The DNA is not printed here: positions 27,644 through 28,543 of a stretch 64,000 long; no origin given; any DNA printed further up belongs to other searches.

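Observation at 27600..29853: tatA - MglA-like GTPase - zinc-ribbon membrane protein: an MglB-less MglA module translationally coupled to a Tat component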

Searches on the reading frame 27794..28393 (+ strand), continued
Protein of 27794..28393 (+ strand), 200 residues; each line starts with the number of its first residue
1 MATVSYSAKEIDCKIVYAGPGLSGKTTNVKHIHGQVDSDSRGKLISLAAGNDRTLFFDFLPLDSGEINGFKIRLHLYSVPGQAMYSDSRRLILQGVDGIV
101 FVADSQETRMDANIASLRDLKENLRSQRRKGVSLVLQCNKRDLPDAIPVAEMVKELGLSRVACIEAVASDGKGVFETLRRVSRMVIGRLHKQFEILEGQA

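Call 51: find_related_loci(query=window:27794-28393:+, collection=genome_contigs, flank=10000)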
Query window:27794-28393:+ (200 aa) in genome_contigs; peptide patterns used: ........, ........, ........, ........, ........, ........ (x = any residue, [..] = any of these).
433 stretches matched a pattern; 363 encode a relative of the query (tblastn E <= 1e-3); the best 80 are kept; 80 distinct loci.
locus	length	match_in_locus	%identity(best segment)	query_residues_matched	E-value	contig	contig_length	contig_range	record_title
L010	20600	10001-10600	95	1-200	5e-128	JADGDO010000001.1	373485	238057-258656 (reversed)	MAG: Candidatus Fermentibacteraceae bacterium isolate BB12 NODE_1_length_373485_cov_10.029496, whole genome shotgun sequ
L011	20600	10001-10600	93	1-200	1e-124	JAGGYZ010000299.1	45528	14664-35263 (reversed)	MAG: Candidatus Fermentibacteraceae bacterium isolate AUK191 PB_MBMC_145_c_000000000005, whole genome shotgun sequence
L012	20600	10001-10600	93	1-200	2e-124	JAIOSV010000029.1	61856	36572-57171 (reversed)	MAG: Candidatus Sabulitectum sp. isolate SMBSF53 bin_42_k127_869600, whole genome shotgun sequence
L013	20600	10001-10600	93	1-200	3e-124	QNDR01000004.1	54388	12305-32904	MAG: Candidatus Fermentibacteria bacterium isolate B71_G9 B71_Guay9_scaffold_00065, whole genome shotgun sequence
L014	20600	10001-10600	93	1-200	2e-124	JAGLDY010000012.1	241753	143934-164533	MAG: Candidatus Sabulitectum sp. isolate SW_4_48 ROV167.bin.48.fa_12, whole genome shotgun sequence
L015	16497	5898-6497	93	1-200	4e-124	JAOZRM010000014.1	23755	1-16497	MAG: Candidatus Sabulitectum sp. isolate GMC6.concoct.312_sub GMC6_1430_length_23755_cov_6.513460, whole genome shotgun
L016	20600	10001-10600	92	1-200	4e-124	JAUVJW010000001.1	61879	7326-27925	MAG: Candidatus Fermentibacteraceae bacterium isolate CSMAG_464 CSMAG_464_k127_2554708_length_61879_cov_23.0441, whole g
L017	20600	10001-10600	93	1-200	1e-123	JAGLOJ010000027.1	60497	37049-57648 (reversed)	MAG: Candidatus Sabulitectum sp. isolate RS_7_28 ROV157_7.bin.28.fa_27, whole genome shotgun sequence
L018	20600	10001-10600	93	1-200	2e-123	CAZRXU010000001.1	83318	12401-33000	MAG TPA_asm: uncultured bacterium isolate binchicken_co67_272 genome assembly, contig: NODE_174_length_83318_cov_8.90615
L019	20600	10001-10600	93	1-200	3e-123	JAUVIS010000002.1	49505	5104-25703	MAG: Candidatus Fermentibacteraceae bacterium isolate CSMAG_434 CSMAG_434_k127_2616785_length_49505_cov_29.4357, whole g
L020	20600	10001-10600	89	1-200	7e-122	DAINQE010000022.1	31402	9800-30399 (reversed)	MAG TPA_asm: Candidatus Sabulitectum sp. isolate CTOTU18748 NODE_1125_length_31402_cov_33.418477, whole genome shotgun s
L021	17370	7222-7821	89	1-200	7e-122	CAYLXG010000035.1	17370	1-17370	MAG TPA_asm: uncultured bacterium isolate binchicken_co42_254 genome assembly, contig: NODE_4452_length_17370_cov_4.2000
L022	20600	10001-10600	89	1-200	2e-121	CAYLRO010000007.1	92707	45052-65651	MAG TPA_asm: uncultured bacterium isolate binchicken_co42_38 genome assembly, contig: NODE_105_length_92707_cov_11.67508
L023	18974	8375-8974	88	1-200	1e-120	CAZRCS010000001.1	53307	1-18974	MAG TPA_asm: uncultured bacterium isolate binchicken_co42_297 genome assembly, contig: NODE_447_length_53307_cov_12.8517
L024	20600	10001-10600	88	1-200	4e-120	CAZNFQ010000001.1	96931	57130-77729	MAG TPA_asm: uncultured bacterium isolate binchicken_co42_201 genome assembly, contig: NODE_89_length_96931_cov_8.541331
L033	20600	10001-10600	80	1-200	3e-107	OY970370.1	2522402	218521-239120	MAG: Candidatus Fermentibacteria bacterium isolate MFD00905.bin.1.36 genome assembly, chromosome: 1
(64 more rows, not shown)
